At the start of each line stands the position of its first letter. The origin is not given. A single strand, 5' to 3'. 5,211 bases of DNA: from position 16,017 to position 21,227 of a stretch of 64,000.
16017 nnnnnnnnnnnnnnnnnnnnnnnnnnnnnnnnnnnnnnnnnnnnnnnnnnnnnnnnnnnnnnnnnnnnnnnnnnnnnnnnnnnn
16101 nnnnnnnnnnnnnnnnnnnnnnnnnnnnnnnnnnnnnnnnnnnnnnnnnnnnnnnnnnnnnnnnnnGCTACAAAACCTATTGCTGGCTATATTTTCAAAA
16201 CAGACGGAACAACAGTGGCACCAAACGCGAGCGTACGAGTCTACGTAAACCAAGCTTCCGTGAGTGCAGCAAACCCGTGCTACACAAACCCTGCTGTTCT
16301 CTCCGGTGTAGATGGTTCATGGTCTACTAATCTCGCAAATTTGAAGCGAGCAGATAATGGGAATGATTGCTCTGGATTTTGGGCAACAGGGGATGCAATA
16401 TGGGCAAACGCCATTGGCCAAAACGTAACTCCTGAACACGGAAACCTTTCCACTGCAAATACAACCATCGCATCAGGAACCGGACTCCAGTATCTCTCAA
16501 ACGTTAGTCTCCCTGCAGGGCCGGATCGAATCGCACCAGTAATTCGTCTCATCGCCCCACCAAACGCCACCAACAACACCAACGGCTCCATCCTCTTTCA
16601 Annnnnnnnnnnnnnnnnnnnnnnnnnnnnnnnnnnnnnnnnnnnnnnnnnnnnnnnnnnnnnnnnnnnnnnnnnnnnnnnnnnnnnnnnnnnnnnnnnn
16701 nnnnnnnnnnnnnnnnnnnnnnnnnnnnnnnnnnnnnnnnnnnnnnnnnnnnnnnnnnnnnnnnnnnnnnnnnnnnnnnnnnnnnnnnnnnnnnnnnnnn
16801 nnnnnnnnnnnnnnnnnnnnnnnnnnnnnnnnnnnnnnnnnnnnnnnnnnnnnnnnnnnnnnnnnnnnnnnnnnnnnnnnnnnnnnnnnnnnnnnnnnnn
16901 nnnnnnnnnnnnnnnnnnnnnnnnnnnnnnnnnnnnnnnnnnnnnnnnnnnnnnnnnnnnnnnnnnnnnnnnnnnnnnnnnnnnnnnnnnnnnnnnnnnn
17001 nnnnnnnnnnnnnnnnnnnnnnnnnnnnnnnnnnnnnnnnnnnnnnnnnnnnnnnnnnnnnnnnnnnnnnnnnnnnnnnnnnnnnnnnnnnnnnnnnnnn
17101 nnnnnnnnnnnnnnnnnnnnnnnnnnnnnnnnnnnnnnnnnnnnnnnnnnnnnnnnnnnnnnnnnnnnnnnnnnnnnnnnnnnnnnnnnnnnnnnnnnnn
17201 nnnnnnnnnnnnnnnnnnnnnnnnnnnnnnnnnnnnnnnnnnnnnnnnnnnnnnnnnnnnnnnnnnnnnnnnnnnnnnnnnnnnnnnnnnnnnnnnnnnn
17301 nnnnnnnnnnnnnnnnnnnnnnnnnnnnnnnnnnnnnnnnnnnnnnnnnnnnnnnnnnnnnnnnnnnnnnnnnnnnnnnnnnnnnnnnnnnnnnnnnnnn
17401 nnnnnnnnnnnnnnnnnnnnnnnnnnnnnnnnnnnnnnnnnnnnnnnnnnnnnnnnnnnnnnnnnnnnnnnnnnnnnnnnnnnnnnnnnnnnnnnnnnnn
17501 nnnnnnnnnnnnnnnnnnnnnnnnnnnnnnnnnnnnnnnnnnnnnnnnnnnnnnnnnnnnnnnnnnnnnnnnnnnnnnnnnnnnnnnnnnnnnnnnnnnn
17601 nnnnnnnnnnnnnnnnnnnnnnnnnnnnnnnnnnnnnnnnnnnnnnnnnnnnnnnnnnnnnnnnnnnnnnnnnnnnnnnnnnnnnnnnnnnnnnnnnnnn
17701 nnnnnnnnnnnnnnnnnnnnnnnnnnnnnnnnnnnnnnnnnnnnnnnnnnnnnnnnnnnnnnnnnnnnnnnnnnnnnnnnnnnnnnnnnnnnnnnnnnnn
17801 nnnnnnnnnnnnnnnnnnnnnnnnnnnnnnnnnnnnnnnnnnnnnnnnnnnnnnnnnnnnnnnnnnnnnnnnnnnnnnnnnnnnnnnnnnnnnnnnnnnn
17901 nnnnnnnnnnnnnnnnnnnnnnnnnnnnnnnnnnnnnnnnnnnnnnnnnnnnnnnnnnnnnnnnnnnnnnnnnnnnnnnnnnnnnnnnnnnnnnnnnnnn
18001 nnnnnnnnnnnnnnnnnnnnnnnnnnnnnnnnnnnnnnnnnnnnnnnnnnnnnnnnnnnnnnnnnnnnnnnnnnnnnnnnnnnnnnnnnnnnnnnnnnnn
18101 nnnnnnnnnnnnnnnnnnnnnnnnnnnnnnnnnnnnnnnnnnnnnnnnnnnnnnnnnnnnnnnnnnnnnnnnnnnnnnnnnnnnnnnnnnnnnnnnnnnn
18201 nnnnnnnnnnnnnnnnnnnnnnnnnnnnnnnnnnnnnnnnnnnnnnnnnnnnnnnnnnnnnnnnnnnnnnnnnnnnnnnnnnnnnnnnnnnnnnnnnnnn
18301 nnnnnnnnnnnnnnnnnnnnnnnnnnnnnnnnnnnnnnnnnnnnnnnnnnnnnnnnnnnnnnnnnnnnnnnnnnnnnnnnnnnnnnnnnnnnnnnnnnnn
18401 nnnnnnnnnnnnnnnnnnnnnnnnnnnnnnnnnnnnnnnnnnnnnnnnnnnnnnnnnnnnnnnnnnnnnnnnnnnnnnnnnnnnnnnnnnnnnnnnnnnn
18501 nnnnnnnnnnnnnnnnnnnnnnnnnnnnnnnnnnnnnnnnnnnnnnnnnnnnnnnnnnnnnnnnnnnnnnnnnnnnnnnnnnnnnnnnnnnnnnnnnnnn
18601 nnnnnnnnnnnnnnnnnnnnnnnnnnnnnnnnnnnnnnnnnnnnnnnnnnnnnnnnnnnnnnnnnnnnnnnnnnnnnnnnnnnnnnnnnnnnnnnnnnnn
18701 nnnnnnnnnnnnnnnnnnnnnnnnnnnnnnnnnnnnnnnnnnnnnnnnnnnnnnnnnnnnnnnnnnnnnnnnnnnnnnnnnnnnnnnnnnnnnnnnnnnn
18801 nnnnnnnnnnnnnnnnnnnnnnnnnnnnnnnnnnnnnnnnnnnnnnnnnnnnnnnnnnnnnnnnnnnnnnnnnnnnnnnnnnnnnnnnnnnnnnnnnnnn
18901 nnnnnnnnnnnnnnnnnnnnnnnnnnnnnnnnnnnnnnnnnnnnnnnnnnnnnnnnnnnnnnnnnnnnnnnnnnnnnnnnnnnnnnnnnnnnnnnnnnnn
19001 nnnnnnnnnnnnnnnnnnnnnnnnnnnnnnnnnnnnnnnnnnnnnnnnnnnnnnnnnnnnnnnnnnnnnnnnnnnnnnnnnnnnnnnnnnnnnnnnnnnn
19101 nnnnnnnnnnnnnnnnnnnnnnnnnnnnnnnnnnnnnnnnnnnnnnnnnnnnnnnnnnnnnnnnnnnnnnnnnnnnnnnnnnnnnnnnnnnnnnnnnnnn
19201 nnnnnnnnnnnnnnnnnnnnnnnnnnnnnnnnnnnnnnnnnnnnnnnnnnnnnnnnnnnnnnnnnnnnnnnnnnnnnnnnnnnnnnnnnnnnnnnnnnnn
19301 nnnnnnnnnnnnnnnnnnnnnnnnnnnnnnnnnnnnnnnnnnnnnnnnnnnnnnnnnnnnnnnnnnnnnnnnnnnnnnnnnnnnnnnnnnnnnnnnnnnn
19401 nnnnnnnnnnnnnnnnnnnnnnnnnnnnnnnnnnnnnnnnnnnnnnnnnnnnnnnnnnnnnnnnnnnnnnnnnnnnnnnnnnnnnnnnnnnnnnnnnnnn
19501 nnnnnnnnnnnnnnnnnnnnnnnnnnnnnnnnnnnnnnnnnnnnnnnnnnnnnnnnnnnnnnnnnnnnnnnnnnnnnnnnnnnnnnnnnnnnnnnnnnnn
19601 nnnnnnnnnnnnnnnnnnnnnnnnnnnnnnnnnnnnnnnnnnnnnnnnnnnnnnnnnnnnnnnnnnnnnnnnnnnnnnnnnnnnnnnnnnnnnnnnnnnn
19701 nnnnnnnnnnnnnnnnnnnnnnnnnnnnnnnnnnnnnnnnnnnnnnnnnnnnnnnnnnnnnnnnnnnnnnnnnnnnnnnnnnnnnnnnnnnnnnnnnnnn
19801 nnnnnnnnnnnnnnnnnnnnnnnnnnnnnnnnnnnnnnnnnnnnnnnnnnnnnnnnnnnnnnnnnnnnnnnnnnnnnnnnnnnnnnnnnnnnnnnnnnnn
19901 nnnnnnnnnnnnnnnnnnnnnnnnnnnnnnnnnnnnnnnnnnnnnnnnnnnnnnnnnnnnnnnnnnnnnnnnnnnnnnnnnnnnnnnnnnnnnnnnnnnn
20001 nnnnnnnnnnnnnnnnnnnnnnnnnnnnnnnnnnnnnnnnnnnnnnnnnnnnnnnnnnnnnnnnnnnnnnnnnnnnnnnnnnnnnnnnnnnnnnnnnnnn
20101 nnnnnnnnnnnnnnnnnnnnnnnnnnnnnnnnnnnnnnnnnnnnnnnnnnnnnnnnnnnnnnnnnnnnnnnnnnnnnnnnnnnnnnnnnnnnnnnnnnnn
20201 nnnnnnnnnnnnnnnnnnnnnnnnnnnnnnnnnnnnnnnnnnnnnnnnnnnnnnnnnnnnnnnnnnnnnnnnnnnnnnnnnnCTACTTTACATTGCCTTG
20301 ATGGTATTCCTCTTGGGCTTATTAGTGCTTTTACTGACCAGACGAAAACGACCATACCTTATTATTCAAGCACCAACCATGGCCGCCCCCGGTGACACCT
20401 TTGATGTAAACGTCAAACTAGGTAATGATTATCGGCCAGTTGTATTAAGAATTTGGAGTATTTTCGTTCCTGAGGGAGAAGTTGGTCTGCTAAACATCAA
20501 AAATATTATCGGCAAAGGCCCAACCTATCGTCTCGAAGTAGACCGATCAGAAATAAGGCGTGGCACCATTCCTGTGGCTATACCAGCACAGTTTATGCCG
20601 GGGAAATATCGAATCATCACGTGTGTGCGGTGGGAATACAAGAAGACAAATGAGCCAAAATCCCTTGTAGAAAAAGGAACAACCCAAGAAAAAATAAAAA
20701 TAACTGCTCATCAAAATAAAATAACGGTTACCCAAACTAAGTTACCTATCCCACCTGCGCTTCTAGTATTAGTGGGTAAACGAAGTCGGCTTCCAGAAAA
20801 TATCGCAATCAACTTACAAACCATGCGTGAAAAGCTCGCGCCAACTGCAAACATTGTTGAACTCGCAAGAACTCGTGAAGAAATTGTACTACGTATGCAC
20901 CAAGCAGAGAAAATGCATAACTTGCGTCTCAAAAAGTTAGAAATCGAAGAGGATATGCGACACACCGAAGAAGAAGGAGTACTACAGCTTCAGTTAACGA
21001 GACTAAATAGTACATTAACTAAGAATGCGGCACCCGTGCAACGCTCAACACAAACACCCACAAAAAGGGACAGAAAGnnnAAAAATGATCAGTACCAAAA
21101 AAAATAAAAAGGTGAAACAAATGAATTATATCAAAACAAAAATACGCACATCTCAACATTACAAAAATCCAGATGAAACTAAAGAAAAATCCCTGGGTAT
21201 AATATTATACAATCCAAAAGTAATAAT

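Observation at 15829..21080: Winged-helix regulator translationally coupled to a 1667-aa sequon-saturated surface protein that has a cytoplasmic tail and a fresh 603-nt tandem duplication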

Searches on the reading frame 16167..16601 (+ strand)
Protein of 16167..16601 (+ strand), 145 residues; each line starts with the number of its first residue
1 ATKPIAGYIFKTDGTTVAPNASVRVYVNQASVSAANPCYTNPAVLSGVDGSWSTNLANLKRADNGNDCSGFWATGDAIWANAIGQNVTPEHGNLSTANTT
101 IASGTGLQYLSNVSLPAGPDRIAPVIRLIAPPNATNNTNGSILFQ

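Call 66: predict_structure(alignment_id=A4)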
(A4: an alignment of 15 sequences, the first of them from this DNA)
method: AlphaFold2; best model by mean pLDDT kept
length: 145 residues; sequences in the alignment: 15
mean_pLDDT: 86.4   pTM: 0.74
mean pLDDT of the five models: 86.4, 85.4, 84.8, 84.4, 81.3
residues with pLDDT >= 90: 90; 70-90: 29; 50-70: 24; < 50: 2
segments of 3 or more residues with pLDDT < 50: none
pLDDT, mean of each block of 10 residues (from residue 1): 93 95 93 81 96 94 87 92 94 95 92 90 67 59 52
secondary structure, 60 per line:
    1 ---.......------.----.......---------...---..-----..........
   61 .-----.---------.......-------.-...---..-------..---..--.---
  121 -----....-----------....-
elements in order: E4-10 E22-28 E38-40 E51-55 E59-61 E77-83 E93-95 E126-129 E141-144

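Call 88: find_related_loci(query=A4, collection=metagenome_contigs, flank=5000)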
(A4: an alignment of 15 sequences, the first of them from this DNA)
Query A4 (145 aa) in metagenome_contigs; peptide patterns used: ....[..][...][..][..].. (x = any residue, [..] = any of these).
84 stretches matched a pattern; 5 encode a relative of the query (tblastn E <= 1e-3); 5 distinct loci.
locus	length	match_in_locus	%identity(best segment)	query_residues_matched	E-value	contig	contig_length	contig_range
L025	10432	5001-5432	60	1-144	3e-56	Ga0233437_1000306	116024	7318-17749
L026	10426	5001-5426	58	1-144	6e-48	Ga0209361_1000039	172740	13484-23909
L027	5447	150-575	54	2-145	4e-43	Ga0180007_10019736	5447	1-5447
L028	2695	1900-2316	56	2-144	7e-40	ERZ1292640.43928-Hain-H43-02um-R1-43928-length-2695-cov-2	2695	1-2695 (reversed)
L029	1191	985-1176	52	1-60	4e-15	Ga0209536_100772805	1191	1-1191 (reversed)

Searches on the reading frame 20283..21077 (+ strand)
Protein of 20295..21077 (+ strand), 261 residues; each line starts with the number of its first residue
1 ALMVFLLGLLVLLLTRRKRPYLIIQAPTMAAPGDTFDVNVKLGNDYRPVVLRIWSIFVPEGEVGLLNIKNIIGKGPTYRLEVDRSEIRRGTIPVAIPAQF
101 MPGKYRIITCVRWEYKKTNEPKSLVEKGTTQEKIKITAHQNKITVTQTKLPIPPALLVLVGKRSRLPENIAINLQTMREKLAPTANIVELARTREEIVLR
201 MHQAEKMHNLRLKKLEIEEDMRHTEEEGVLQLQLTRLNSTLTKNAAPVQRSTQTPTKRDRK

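Call 25: find_homologous_proteins(query=window:20295-21077:+, max_evalue=0.001)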
Query window:20295-21077:+: 2087 candidates shared short words with the query, none scored E <= 0.001.

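Call 49: predict_structure(alignment_id=A2)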
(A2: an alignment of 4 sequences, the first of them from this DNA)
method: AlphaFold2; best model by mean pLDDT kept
length: 265 residues; sequences in the alignment: 4
mean_pLDDT: 64.3   pTM: 0.34
mean pLDDT of the five models: 64.3, 60.2, 57.3, 55.9, 55.7
residues with pLDDT >= 90: 27; 70-90: 89; 50-70: 87; < 50: 62
segments of 3 or more residues with pLDDT < 50: 123-168, 250-265
pLDDT, mean of each block of 10 residues (from residue 1): 93 83 76 67 75 75 63 60 69 67 70 76 36 30 27 35 44 72 68 69 89 93 85 68 58 38 37
secondary structure, 60 per line:
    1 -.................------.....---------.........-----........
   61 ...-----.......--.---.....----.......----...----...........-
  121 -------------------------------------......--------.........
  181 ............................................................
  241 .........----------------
elements in order: H2-18 E25-29 E39-47 E53-63 H69-75 E82-86 E91-97 E109-119 H158-163 H172-249

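Call 53: fold_search(model_id=the predicted structure, library=pdb)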
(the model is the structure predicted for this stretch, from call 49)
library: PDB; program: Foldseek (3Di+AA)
matches with E <= 10: 1878; with E <= 0.001: 0
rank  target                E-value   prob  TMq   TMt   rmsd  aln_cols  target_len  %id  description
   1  7uzs                  7.3e-03  0.99  0.24  0.11  10.2       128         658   12  Protein 4.2 (local refinement from consensus reconstruction of ankyrin complex classes) (released 2022-07-20)
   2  5b71_F                1.2e-02  1.00  0.25  0.65   5.2       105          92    8  Crystal structure of complement C5 in complex with SKY59 (released 2017-05-03)
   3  6r5o_A                1.2e-02  0.91  0.21  0.09   8.4       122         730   11  The crystal structure the Glycoside Hydrolase BglX inactive mutant D286N from P. aeruginosa in complex with two glucos (released 2020-04-15)
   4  5wab_B                1.7e-02  0.98  0.25  0.11  19.3       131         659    9  Crystal Structure of Bifidobacterium adolescentis GH3 beta-glucosidase (released 2018-04-04)
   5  8va3_A                1.8e-02  0.87  0.20  0.08   7.5       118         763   14  Crystal structure of CapGH3b enzyme retrieved from capybara gut metagenome (released 2024-10-23)
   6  6r5p_A                2.2e-02  0.91  0.21  0.09   7.6       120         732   12  The crystal structure of Glycoside Hydrolase BglX inactive mutant D286N from P. aeruginosa in complex with glucose (released 2020-04-15)
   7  6r5i_A                2.3e-02  0.82  0.21  0.09   7.5       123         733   12  The crystal structure of the Glycoside Hydrolase BglX from P. aeruginosa (released 2020-04-15)
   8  9u61_C                2.4e-02  0.75  0.20  0.09  24.6       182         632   15  CP/MBL pathways C3 convertase C4b2a and C3 complex (released 2026-01-14)
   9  6rur_A                2.4e-02  0.60  0.18  0.09  23.4       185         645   14  Structure of the SCIN stabilized C3bBb convertase bound to properdin (released 2019-08-21)
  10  5wab_A                2.6e-02  0.97  0.24  0.11  20.1       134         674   10  Crystal Structure of Bifidobacterium adolescentis GH3 beta-glucosidase (released 2018-04-04)
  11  6r5r_A                2.9e-02  0.82  0.21  0.09   7.1       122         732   12  The crystal structure of Glycoside Hydrolase BglX inactive mutant D286N from P. aeruginosa in complex with cellobiose (released 2020-04-15)
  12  6r5i_B                3.4e-02  0.80  0.21  0.09   7.4       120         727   12  The crystal structure of the Glycoside Hydrolase BglX from P. aeruginosa (released 2020-04-15)
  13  5jpm_B                3.4e-02  0.80  0.19  0.08   8.4       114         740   10  Structure of the complex of human complement C4 with MASP-2 rebuilt using iMDFF (released 2016-08-10)
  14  4i3g_B                3.6e-02  0.97  0.24  0.09   7.8       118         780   11  Crystal Structure of DesR, a beta-glucosidase from Streptomyces venezuelae in complex with D-glucose. (released 2013-02-20)
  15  8xrt_D                3.6e-02  0.93  0.22  0.10   5.6       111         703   15  The crystal structure of a GH3 enzyme CcBgl3B (released 2024-04-10)
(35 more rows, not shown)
